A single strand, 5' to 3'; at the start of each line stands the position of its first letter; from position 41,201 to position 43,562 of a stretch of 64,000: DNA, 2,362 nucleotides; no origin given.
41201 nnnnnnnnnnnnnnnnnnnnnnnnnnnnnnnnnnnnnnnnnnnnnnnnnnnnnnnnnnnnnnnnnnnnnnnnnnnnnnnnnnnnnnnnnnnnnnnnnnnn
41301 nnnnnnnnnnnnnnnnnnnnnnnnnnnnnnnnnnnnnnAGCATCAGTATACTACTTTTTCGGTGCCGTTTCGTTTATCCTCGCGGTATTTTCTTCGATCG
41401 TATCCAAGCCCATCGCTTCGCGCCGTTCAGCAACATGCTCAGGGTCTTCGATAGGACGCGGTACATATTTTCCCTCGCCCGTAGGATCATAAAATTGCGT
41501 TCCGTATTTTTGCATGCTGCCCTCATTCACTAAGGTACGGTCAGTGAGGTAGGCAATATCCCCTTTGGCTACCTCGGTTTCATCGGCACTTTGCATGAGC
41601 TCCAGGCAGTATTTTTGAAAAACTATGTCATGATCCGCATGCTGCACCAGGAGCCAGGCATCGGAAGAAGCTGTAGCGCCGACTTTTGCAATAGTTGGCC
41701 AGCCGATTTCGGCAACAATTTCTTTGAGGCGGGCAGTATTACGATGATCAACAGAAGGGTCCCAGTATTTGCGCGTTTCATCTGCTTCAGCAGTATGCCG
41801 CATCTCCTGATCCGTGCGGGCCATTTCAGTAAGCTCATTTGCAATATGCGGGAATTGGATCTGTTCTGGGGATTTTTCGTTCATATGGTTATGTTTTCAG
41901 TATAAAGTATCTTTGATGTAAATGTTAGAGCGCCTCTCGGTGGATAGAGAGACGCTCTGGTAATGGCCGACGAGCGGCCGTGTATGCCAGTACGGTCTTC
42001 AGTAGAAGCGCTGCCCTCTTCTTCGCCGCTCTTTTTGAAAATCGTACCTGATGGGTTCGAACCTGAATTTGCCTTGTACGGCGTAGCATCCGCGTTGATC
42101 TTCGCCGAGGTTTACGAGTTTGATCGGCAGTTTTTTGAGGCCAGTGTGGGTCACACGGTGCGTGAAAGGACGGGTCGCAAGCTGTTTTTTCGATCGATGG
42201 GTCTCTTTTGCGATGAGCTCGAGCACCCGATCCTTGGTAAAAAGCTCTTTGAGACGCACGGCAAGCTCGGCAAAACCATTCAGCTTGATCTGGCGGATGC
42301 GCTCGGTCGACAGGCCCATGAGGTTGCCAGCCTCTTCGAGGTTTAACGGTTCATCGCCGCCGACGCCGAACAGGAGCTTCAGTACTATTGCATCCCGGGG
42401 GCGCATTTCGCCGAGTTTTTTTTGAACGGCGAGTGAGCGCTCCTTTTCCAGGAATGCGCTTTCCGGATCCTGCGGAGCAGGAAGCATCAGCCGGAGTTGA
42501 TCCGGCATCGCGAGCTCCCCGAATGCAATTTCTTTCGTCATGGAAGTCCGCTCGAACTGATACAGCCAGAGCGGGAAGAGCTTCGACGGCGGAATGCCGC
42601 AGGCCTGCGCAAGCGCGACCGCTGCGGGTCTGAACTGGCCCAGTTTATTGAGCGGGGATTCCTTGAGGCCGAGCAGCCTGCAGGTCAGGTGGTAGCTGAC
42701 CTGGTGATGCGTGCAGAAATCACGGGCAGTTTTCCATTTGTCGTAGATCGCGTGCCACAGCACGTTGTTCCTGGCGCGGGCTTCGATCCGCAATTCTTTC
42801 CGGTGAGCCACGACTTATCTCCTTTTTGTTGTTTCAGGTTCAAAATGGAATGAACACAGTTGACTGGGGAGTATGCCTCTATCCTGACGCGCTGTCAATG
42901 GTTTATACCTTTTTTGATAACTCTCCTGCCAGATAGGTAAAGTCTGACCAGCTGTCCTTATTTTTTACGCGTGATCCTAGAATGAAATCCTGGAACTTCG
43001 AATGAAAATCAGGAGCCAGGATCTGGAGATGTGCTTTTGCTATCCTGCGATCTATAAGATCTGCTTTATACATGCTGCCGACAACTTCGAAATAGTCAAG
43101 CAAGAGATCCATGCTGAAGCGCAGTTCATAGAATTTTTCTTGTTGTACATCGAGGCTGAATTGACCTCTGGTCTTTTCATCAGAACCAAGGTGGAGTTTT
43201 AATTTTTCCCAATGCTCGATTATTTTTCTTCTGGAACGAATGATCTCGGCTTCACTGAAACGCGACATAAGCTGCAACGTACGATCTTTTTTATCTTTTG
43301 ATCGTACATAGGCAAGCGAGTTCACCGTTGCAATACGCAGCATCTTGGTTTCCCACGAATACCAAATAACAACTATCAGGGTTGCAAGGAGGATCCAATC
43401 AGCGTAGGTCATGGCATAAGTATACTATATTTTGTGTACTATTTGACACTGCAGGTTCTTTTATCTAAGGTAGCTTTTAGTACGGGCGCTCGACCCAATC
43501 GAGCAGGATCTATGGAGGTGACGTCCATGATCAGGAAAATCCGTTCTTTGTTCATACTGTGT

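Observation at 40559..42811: DNPH1-like N-hydrolase + MazG-like NTP pyrophosphatase + unknown protein operon next to a sigma-r4 HTH protein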

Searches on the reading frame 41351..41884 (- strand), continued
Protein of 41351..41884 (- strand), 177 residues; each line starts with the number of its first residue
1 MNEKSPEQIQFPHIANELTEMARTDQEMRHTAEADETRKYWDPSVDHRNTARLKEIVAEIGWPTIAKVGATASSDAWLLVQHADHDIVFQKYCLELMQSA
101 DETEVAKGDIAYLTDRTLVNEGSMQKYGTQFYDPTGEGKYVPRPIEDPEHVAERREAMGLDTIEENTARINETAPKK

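Call 93: search_protein_families(library=pfam, proteins=[L043:3325-3684:+, L043:3688-4128:+, L043:4132-4782:+, L043:4807-5244:+, L043:5785-6417:+, L043:6789-7241:+, L043:7868-8512:-, L043:8625-8981:+, L043:9734-10189:+, L043:10219-10719:+], max_evalue=0.001)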
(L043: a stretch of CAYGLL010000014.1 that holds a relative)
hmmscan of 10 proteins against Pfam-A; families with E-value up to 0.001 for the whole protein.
L043:3325-3684:+ (119 aa): 1 family
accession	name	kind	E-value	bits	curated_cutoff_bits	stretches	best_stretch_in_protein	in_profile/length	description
PF12961.13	DUF3850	-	0.00077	20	22.9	0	17-57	6-43/77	Domain of unknown function (DUF3850)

L043:3688-4128:+ (146 aa): 1 family
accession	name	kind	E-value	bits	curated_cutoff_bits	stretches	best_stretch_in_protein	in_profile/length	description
PF01243.27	PNPOx_N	-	7.4e-05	23.5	28.1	1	6-128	2-115/120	Pyridoxamine 5'-phosphate oxidase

L043:4132-4782:+ (216 aa): 0 families

L043:4807-5244:+ (145 aa): 2 families
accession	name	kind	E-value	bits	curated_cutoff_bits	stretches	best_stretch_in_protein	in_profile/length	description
PF00293.34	NUDIX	-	1.8e-22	80.2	21.1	1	9-123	3-125/134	NUDIX domain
PF14815.12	NUDIX_4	-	1.8e-05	24.9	35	1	12-118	2-99/113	NUDIX domain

L043:5785-6417:+ (210 aa): 2 families
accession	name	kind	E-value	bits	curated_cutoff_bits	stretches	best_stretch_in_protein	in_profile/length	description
PF01810.24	LysE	-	8.4e-34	117.2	25.6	1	16-206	3-191/193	LysE type translocator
PF11139.14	SfLAP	-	7.7e-05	22.7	35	1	36-202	29-205/213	Sap, sulfolipid-1-addressing protein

L043:6789-7241:+ (150 aa): 1 family
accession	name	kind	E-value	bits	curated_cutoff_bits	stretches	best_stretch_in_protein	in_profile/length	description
PF00293.34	NUDIX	-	2.5e-09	37.7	21.1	1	23-141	5-126/134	NUDIX domain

L043:7868-8512:- (214 aa): 0 families

L043:8625-8981:+ (118 aa): 0 families

L043:9734-10189:+ (151 aa): 1 family
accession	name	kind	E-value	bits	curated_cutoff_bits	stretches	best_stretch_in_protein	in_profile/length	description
PF00293.34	NUDIX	-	2.3e-18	67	21.1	1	5-125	5-134/134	NUDIX domain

L043:10219-10719:+ (166 aa): 0 families

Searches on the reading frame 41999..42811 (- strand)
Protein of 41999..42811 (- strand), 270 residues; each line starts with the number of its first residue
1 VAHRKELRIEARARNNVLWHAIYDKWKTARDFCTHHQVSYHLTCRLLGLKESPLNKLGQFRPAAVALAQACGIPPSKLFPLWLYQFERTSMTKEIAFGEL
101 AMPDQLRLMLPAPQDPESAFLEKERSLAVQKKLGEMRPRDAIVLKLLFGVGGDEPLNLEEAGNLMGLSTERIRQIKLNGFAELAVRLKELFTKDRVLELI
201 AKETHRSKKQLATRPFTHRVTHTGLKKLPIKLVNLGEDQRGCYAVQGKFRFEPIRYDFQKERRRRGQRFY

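Call 3: search_protein_families(library=pfam, proteins=[window:41999-42811:-], max_evalue=0.01)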
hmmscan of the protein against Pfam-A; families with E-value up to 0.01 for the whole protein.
window:41999-42811:- (270 aa): 1 family
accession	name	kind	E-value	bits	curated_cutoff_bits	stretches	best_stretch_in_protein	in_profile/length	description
PF04545.22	Sigma70_r4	-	1.4e-08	34.5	24.1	1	133-183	2-48/50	Sigma-70, region 4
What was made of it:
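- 41999..42811 (-): 270-aa protein with sigma-70 region 4 (residues 133-183) and no detected region 2. Upstream neighbour, not shown to belong. Pfam Sigma70_r4, 1.4e-8 (call 3).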

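Call 4: search_protein_families(library=ncbifam, proteins=[window:41999-42811:-], max_evalue=0.01)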
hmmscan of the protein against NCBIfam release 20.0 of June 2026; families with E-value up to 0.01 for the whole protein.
window:41999-42811:- (270 aa): 18 families
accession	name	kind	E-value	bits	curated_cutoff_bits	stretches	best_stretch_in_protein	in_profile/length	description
NF041931.2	MzaA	equivalog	2.8e-10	39.7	800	1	67-180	584-698/726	MZA anti-phage system associated sigma-70 family RNA polymerase sigma factor MzaA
TIGR02997.1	Sig70-cyanoRpoD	subfamily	2.9e-10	39.9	384.5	1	58-183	174-297/298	RNA polymerase sigma factor, RpoD/SigA family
TIGR02394.1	rpoS_proteo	equivalog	3.8e-08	33.2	378.7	1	114-188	201-275/285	RNA polymerase sigma factor RpoS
NF004207.0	PRK05657.1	equivalog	1.2e-07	31.4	394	1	114-193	244-319/329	RNA polymerase sigma factor RpoS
NF005920.0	PRK07921.1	subfamily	4.7e-06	25.8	464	1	64-182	196-313/328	RNA polymerase sigma factor SigB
NF004208.0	PRK05658.1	equivalog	8.3e-06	25.1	555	1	125-176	558-609/631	RNA polymerase sigma factor RpoD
TIGR02479.1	FliA_WhiG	subfamily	1e-05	25.4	189.6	1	113-184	153-220/224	FliA/WhiG family RNA polymerase sigma factor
TIGR02937.1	sigma70-ECF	superfamily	1.8e-05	24.5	42.9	1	110-186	92-164/165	sigma-70 family RNA polymerase sigma factor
NF005413.0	PRK06986.1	subfamily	2.9e-05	24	201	1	109-189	162-238/241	RNA polymerase sigma factor FliA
TIGR02393.1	RpoD_Cterm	equivalog_domain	3.2e-05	23.7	354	1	112-181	153-222/238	RNA polymerase sigma factor RpoD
NF004561.0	PRK05901.1-3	equivalog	9.1e-05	21.7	582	1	132-179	472-519/537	RNA polymerase sigma factor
NF004560.0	PRK05901.1-1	equivalog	0.00011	21.5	711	1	130-178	449-497/516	RNA polymerase sigma factor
NF004615.0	PRK05949.1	subfamily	0.00017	20.6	530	1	125-187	256-318/327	RNA polymerase sigma factor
NF005785.0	PRK07598.1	equivalog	0.00018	20.5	554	1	114-178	329-393/415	RNA polymerase sigma factor SigC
NF005809.0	PRK07670.1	equivalog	0.00021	20.9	326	1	113-186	180-249/255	FliA/WhiG family RNA polymerase sigma factor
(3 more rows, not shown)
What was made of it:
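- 41999..42811 (-): NCBIfam gives only partial C-terminal matches to sigma factors, far below the cut-offs (call 4).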

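Call 5: search_protein_families(library=phrogs, proteins=[window:41999-42811:-], max_evalue=0.01)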
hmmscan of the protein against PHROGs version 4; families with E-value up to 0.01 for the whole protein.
window:41999-42811:- (270 aa): 1 family
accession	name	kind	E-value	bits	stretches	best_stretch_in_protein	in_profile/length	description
phrog_351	-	transcription regulation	2.6e-05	24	1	122-187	662-726/928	RNA polymerase sigma factor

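Call 6: search_protein_families(library=padloc, proteins=[window:41999-42811:-], max_evalue=0.01)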
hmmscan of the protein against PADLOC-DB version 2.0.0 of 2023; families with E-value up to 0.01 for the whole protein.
window:41999-42811:- (270 aa): 1 family
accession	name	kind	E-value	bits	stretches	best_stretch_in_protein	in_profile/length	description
PDLC02203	MzaA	-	8.5e-05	19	1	129-180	601-652/683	-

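Call 30: list_cluster_members(proteins=[P0001, P0121, P0207, P0187, window:41999-42811:-])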
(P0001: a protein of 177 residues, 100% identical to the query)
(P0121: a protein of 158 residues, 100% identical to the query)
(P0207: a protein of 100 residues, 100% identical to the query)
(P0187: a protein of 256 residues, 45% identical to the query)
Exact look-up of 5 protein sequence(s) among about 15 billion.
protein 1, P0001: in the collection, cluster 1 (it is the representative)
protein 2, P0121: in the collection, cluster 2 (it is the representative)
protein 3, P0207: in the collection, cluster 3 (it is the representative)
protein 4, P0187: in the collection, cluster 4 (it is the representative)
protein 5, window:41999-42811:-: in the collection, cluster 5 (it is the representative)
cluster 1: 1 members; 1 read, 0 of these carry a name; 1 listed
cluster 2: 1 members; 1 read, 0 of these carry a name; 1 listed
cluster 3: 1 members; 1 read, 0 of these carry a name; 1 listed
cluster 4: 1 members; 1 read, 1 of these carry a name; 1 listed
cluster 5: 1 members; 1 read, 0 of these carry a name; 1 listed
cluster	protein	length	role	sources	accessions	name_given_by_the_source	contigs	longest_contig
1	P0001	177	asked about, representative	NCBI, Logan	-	-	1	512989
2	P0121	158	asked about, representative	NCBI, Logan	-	-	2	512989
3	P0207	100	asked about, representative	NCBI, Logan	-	-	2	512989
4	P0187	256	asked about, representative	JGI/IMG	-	predicted house-cleaning noncanonical NTP pyrophosphatase (MazG superfamily)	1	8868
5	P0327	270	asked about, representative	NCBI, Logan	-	-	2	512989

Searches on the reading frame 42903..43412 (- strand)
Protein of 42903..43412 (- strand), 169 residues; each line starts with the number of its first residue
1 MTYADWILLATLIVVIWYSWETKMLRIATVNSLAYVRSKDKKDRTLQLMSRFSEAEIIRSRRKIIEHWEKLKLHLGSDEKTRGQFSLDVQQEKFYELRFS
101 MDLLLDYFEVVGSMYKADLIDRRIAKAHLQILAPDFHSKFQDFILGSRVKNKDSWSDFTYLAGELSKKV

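Call 3: search_protein_families(library=pfam, proteins=[window:42903-43412:-], max_evalue=0.01)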
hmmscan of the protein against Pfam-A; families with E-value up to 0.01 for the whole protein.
window:42903-43412:- (169 aa): 1 family
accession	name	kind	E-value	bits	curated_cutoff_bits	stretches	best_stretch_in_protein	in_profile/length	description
PF15956.11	DUF4760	-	4.8e-07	30.5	25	1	25-163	15-139/141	Domain of unknown function (DUF4760)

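Call 4: search_protein_families(library=ncbifam, proteins=[window:42903-43412:-], max_evalue=0.01)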
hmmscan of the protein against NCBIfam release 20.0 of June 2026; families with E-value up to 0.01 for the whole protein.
window:42903-43412:- (169 aa): 0 families

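Call 5: search_protein_families(library=phrogs, proteins=[window:42903-43412:-], max_evalue=0.01)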
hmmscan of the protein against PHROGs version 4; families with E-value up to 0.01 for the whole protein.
window:42903-43412:- (169 aa): 0 families

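Call 6: search_protein_families(library=padloc, proteins=[window:42903-43412:-], max_evalue=0.01)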
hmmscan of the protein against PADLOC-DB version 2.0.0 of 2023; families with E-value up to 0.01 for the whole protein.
window:42903-43412:- (169 aa): 0 families
